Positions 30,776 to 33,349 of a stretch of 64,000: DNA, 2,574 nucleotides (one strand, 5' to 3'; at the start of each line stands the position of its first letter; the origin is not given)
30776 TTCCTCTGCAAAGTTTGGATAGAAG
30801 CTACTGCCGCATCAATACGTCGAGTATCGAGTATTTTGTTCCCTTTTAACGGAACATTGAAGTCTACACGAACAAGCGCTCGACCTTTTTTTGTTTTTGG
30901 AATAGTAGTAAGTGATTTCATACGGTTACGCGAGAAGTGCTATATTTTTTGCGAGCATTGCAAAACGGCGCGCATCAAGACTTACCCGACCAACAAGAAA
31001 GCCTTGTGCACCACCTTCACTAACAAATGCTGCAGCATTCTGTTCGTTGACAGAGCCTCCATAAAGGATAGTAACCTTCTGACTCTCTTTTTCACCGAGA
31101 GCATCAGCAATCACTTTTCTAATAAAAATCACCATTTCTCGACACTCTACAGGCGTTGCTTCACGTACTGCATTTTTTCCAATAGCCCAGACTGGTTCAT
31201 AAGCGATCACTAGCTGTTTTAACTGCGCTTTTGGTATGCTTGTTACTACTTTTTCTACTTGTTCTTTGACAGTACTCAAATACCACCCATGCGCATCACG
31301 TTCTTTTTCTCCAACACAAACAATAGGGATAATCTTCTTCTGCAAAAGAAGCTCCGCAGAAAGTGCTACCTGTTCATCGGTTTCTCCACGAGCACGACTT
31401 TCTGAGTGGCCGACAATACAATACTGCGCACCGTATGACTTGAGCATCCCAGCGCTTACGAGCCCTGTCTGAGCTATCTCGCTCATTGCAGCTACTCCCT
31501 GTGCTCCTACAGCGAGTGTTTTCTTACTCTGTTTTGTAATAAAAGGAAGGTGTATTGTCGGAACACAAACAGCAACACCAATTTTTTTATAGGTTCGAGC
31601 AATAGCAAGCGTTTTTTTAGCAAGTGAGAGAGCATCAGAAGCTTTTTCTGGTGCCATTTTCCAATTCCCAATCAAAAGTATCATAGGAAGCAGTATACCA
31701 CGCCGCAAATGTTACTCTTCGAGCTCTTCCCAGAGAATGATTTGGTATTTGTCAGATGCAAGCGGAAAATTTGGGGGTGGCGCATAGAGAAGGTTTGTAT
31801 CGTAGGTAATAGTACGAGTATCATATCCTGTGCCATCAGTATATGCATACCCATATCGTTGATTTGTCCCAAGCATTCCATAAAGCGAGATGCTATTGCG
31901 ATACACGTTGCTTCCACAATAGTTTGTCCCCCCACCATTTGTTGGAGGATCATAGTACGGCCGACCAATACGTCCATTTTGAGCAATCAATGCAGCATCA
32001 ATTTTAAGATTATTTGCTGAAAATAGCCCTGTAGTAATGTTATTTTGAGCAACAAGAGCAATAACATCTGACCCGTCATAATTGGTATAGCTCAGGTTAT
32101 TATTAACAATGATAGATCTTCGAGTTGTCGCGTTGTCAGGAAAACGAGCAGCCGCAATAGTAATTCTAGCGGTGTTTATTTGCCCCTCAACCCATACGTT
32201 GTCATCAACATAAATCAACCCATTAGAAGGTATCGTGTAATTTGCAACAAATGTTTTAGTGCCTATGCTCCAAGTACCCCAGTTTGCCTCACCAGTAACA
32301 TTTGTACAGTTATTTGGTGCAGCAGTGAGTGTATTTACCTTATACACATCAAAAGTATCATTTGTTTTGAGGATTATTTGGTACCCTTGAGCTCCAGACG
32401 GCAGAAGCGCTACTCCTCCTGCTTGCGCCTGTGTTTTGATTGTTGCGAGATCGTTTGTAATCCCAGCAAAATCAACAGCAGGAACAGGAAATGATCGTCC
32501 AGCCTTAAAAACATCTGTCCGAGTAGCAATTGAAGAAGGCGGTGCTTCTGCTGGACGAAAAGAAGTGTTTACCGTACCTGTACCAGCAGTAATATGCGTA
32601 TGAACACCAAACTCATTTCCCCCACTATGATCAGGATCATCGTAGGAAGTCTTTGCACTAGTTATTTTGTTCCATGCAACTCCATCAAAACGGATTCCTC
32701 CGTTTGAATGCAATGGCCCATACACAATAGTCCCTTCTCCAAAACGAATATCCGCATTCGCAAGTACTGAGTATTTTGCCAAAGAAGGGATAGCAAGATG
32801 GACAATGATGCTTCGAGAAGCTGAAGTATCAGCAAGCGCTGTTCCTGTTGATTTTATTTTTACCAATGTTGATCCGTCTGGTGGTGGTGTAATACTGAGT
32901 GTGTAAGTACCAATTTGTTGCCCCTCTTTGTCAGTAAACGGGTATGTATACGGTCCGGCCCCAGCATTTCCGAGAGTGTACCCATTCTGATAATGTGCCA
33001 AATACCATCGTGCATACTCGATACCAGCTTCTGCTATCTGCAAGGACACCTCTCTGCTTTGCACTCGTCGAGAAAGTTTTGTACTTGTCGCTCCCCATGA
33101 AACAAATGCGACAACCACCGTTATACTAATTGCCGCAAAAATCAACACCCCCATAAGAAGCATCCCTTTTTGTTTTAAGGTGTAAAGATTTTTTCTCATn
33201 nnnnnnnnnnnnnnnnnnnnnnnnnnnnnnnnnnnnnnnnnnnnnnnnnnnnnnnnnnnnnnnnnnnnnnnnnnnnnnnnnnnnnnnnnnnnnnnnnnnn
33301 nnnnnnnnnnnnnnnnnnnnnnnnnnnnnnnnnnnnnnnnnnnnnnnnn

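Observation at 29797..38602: Type IV pilus operon (pilB-pilC-three pilin-like genes) translationally coupled to tpiA and pgk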

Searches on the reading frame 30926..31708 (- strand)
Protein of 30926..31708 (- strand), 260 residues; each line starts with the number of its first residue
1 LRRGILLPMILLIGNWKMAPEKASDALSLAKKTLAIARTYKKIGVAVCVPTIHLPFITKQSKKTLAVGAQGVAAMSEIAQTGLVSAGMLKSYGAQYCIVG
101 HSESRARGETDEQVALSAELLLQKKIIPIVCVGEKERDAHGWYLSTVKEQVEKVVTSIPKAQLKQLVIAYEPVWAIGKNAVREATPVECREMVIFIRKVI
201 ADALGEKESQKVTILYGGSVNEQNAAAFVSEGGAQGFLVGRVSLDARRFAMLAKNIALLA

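Call 3: search_protein_families(library=pfam, proteins=[window:30926-31708:-], max_evalue=0.01)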
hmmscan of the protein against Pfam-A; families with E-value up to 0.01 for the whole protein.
window:30926-31708:- (260 aa): 1 family
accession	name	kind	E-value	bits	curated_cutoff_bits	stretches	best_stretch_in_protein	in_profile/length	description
PF00121.24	TIM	-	1.1e-62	212.1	20.1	1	11-254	2-243/245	Triosephosphate isomerase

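Call 4: search_protein_families(library=ncbifam, proteins=[window:30926-31708:-], max_evalue=0.01)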
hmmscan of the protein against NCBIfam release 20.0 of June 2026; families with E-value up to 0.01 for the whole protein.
window:30926-31708:- (260 aa): 9 families
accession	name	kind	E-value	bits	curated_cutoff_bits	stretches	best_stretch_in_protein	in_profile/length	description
NF010569.0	PRK13962.1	equivalog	5.7e-54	183.4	883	1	11-255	400-643/645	bifunctional phosphoglycerate kinase/triosephosphate isomerase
NF011163.0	PRK14565.1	equivalog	8.6e-41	140.2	298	1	10-256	3-234/240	triosephosphate isomerase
NF000722.0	PRK00042.2-1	equivalog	3.1e-39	134.8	293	1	15-256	9-248/256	triose-phosphate isomerase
TIGR00419.1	tim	equivalog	9.6e-39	133.5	130.6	1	11-246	1-227/228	triose-phosphate isomerase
NF012036.0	PRK15492.1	equivalog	2.2e-27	96.1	509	1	59-255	61-257/261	triosephosphate isomerase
NF011497.0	PRK14905.1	equivalog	3.7e-27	95.6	485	1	59-255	62-258/357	triosephosphate isomerase/PTS system glucose/sucrose-specific transporter subunit IIB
NF000728.0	PRK00042.3-2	equivalog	3.7e-24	85.5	255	1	41-254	31-227/231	triose-phosphate isomerase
NF000729.0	PRK00042.3-3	equivalog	7e-15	55.5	309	1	65-250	54-228/234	triose-phosphate isomerase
NF003302.0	PRK04302.1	subfamily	3.1e-11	43.4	132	1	11-239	5-201/223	triose-phosphate isomerase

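Call 15: find_related_loci(query=window:30926-31684:-, collection=genome_contigs, flank=10000)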
Query window:30926-31684:- (252 aa) in genome_contigs; peptide patterns used: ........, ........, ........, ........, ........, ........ (x = any residue, [..] = any of these).
185 stretches matched a pattern; 48 encode a relative of the query (tblastn E <= 1e-3); 48 distinct loci.
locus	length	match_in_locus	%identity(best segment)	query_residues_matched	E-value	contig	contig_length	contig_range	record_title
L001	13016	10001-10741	71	1-246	8e-121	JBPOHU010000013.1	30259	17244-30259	MAG: Candidatus Nomurabacteria bacterium isolate MAG_26 c_000000384639, whole genome shotgun sequence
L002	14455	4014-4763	69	1-249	5e-120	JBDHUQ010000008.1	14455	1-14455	MAG: Candidatus Paceibacteria bacterium isolate AS-MESO-OLR.234 NODE_13892_length_14455_cov_5.012450, whole genome shotg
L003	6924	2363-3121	69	1-252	3e-120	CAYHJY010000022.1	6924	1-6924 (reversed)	MAG TPA_asm: uncultured Candidatus Saccharibacteria bacterium isolate ERP119705_co13_506 genome assembly, contig: NODE_1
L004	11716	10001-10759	67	1-252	2e-116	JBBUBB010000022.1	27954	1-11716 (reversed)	MAG: Patescibacteria group bacterium isolate H41-bin031_1 H41_bin031_1_000000000022, whole genome shotgun sequence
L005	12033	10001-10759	65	1-252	3e-111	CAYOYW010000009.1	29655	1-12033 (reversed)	MAG TPA_asm: uncultured Candidatus Saccharibacteria bacterium isolate SRP257259_co1_256 genome assembly, contig: NODE_16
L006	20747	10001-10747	64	1-248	6e-104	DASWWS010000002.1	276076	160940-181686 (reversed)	MAG TPA_asm: Candidatus Paceibacterota bacterium isolate SMAG_U3662 k141_328979, whole genome shotgun sequence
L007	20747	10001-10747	63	1-248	3e-100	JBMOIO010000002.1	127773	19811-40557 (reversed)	MAG: Minisyncoccia bacterium isolate Deming_bin.451 contig124, whole genome shotgun sequence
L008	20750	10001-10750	62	1-249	2e-99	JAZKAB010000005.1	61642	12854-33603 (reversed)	MAG: Patescibacteria group bacterium isolate ADI_H3L2_1_122_18_3-bin004 ADIH3L21_B004_0_000000000005, whole genome shotg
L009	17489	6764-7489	60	7-248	2e-98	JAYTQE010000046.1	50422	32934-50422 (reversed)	MAG: Candidatus Paceibacterota bacterium isolate GFS_455 GFS_455_45, whole genome shotgun sequence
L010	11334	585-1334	59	1-249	7e-98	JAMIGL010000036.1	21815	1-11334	MAG: Candidatus Paceibacterota bacterium isolate UR_AS_metabat.84 k201_2184979, whole genome shotgun sequence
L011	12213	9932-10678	59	1-248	6e-97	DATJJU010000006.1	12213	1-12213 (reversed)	MAG TPA_asm: Candidatus Paceibacterota bacterium isolate SMAG_U15574 k141_3712988, whole genome shotgun sequence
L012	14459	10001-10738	61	3-248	2e-95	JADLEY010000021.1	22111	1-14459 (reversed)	MAG: Candidatus Nomurabacteria bacterium isolate SJ346 c_000001874428, whole genome shotgun sequence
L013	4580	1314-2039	60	1-241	1e-94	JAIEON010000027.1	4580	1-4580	MAG: Patescibacteria group bacterium isolate co.spades.DASTOOL.1kb_105 c_000000396043, whole genome shotgun sequence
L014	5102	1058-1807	59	1-249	5e-94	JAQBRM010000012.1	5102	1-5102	MAG: Candidatus Nomurabacteria bacterium isolate RYN_399 scaffold_1270512, whole genome shotgun sequence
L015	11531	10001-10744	58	1-248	7e-94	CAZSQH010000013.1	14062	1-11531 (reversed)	MAG TPA_asm: uncultured Candidatus Saccharibacteria bacterium isolate SRP342105_co1_312 genome assembly, contig: NODE_58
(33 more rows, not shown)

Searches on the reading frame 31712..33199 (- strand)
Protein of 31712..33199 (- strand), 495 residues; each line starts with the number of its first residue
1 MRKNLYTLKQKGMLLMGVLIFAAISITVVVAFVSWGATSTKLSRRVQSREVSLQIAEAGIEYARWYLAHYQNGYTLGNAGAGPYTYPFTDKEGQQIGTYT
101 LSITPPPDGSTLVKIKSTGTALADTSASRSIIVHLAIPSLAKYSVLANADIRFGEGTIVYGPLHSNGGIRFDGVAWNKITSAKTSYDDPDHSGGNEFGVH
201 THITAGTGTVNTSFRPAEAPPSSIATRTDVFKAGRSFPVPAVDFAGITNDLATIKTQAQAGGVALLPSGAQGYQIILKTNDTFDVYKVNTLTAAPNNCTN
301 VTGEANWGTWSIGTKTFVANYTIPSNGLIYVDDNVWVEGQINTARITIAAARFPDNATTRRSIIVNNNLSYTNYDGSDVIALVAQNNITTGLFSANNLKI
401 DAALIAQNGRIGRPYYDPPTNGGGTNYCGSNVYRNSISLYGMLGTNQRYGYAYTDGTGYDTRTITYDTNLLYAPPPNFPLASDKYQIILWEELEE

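Call 3: search_protein_families(library=pfam, proteins=[window:31712-33199:-], max_evalue=0.01)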
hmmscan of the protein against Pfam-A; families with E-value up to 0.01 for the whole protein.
window:31712-33199:- (495 aa): 0 families

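Call 4: search_protein_families(library=ncbifam, proteins=[window:31712-33199:-], max_evalue=0.01)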
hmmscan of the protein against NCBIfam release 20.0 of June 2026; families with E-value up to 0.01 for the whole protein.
window:31712-33199:- (495 aa): 0 families

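Call 14: find_homologous_proteins(query=window:31712-33199:-)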
Query window:31712-33199:- (495 aa): 3217 proteins with E <= 0.001 among 8000 candidates; the best 120 are listed.
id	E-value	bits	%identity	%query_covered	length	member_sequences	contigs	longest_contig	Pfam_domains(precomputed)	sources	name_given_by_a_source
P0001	0.0e+0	1115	100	100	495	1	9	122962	-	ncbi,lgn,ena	-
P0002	3.0e-293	991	87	99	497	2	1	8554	-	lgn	-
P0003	4.6e-276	934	81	99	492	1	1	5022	-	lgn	-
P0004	1.0e-274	929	84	98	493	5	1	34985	-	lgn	-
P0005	1.2e-269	913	79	100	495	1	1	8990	-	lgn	-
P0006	7.7e-268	907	80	98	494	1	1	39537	-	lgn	-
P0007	2.2e-266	902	79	100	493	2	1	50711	-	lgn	-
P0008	5.0e-265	897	79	98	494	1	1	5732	-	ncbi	-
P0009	7.6e-264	894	79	98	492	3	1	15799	-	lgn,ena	-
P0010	1.3e-262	889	77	100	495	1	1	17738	-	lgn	-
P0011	2.2e-262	889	78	99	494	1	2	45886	-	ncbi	-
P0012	2.2e-262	889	79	98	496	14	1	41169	-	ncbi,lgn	-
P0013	7.1e-262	887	78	98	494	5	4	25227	-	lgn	-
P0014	9.7e-261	883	78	99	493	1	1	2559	-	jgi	jgi:type II secretory pathway pseudopilin PulG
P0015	1.1e-260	883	78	98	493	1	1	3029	-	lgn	-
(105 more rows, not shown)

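Call 36: search_solved_structures(query=A1, max_evalue=1)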
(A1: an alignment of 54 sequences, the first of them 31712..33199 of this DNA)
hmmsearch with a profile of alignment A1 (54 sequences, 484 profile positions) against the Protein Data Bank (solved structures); distinct sequences matched with E-value up to 1: 0.

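Call 42: predict_structure(alignment_id=A1)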
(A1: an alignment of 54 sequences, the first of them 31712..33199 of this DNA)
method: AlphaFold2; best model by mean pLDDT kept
length: 495 residues; sequences in the alignment: 54
mean_pLDDT: 80.0   pTM: 0.71
mean pLDDT of the five models: 80.0, 78.7, 75.3, 70.0, 67.6
residues with pLDDT >= 90: 184; 70-90: 199; 50-70: 73; < 50: 39
segments of 3 or more residues with pLDDT < 50: 1-4, 203-206, 208-228, 418-425
pLDDT, mean of each block of 10 residues (from residue 1): 53 81 92 90 89 93 79 76 90 93 75 89 90 81 86 80 86 77 73 60 45 38 43 66 79 91 93 96 96 78 74 95 93 96 91 89 95 82 93 89 91 68 52 85 87 68 82 59 74 81
secondary structure, 60 per line:
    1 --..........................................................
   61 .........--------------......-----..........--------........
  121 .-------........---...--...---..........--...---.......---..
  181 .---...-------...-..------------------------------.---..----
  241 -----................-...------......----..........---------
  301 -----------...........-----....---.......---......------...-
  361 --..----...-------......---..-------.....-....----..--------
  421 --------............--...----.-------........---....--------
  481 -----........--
elements in order: H3-69 E84-89 E95-104 E113-121 E129-136 E145-147 E151-160 E163-165 E169-175 E179-181 E185-187 E195-197 H246-261 E263-265 E272-277 E282-291 E312-322 E328-331 E335-341 E345-350 E369-371 E379-384 E397-401 E403-406 H429-432 E433-440 E443-445 E458-465 H469-472 E486-493

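Call 56: fold_search(model_id=the predicted structure, library=pdb)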
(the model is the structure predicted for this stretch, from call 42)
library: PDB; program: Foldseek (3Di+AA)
matches with E <= 10: 190; with E <= 0.001: 3
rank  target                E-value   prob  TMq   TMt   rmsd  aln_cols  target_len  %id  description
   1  6qvi_A                6.6e-08  1.00  0.32  0.31  14.4       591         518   13  Crystal structure of competence-associated pilin ComZ from Thermus thermophilus (released 2019-05-29)
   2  6qvi_B                9.0e-08  1.00  0.31  0.31  14.1       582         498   12  Crystal structure of competence-associated pilin ComZ from Thermus thermophilus (released 2019-05-29)
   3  6qvi_C                4.2e-07  1.00  0.31  0.31  14.7       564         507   13  Crystal structure of competence-associated pilin ComZ from Thermus thermophilus (released 2019-05-29)
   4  7bwx_A                6.4e-02  0.97  0.24  0.56  10.3       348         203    9  Crystal structure of ice-binding protein from an Antarctic ascomycete, Antarctomyces psychrotrophicus. (released 2020-05-27)
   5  7bwy_A                2.0e-01  0.80  0.24  0.52   9.8       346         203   10  Crystal structure of ice-binding protein from an Antarctic ascomycete, Antarctomyces psychrotrophicus. (released 2020-05-27)
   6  6eio                  2.2e-01  0.14  0.16  0.28  11.4       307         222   10  Crystal structure of an ice binding protein from an Antarctic Biological Consortium (released 2018-03-28)
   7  5uyt_B                4.2e-01  0.14  0.21  0.24  22.6       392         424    8  Crystal structure of ice binding protein from an Antarctic bacterium Flavobacteriaceae (released 2017-10-25)
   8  4wa0                  7.4e-01  0.04  0.12  0.16  22.4       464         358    7  The structure of a possible adhesin C-terminal domain from Caldicellulosiruptor kronotskyensis (released 2015-03-04)
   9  8p0b_A                8.2e-01  0.08  0.08  0.07  10.5        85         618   13  Thogoto virus polymerase in Mode B conformation and bound to 32-mer loop promoter RNA (released 2024-05-22)
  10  8z85_A                9.1e-01  0.13  0.09  0.08   7.9        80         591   14  Cryo-EM structure of Thogoto virus polymerase in transcription pre-initiation conformation 1 (released 2024-05-29)
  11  8y7m_A                1.0e+00  0.07  0.08  0.06  16.1       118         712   14  FluPol-NS2 complex (local refinement) (released 2024-07-24)
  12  6i9f_MODEL_1_A        1.3e+00  0.54  0.08  0.22   5.1        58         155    9  Solution structure of As-p18 reveals that nematode fatty acid binding proteins exhibit unusual structural feat (released 2019-07-17)
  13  6t2c_A                1.3e+00  0.08  0.09  0.09  17.4       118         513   11  Bat Influenza A polymerase recycling complex (released 2020-04-15)
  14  8p0u_A                1.4e+00  0.06  0.09  0.07  11.1        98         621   12  Thogoto virus polymerase in Mode B conformation with defined endonuclease domain and bound to 32-mer loop promoter RNA (released 2024-05-22)
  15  5uyt_A                1.5e+00  0.35  0.26  0.29   8.3       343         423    8  Crystal structure of ice binding protein from an Antarctic bacterium Flavobacteriaceae (released 2017-10-25)
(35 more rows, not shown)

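Call 64: find_encoding_contigs(protein=P0001, flank=10000, max_places=3)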
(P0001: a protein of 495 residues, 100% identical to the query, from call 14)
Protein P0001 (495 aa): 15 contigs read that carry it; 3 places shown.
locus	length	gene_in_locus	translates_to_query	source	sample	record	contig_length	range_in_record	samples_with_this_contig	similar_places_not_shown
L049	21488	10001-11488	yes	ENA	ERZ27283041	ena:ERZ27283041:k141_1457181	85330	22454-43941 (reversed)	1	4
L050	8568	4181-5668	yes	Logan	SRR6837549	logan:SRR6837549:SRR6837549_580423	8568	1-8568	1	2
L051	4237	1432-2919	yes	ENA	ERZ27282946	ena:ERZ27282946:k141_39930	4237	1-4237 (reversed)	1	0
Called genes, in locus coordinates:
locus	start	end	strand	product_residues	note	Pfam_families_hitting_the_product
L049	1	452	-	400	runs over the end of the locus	PF08529:NusA_N, PF13184:KH_NusA_1st, PF26594:KH_NusA_2nd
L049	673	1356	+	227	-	-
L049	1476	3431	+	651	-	-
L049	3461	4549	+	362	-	-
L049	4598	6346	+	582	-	PF05157:MshEN, PF00437:T2SSE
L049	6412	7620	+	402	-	PF28597:T2SSF_N, PF00482:T2SSF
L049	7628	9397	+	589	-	PF24107:DUF7382 (faint), PF13620:CarboxypepD_reg (weak)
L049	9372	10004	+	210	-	PF07963:N_methyl (weak)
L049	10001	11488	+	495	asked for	-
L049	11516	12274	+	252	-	PF00121:TIM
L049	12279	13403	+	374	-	PF00162:PGK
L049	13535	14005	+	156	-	-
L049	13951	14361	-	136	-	PF11969:DcpS_C, PF01230:HIT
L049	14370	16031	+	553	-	PF01368:DHH, PF02272:DHHA1 (weak), PF17768:RecJ_OB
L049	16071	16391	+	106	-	PF01381:HTH_3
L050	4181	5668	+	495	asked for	-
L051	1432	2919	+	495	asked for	-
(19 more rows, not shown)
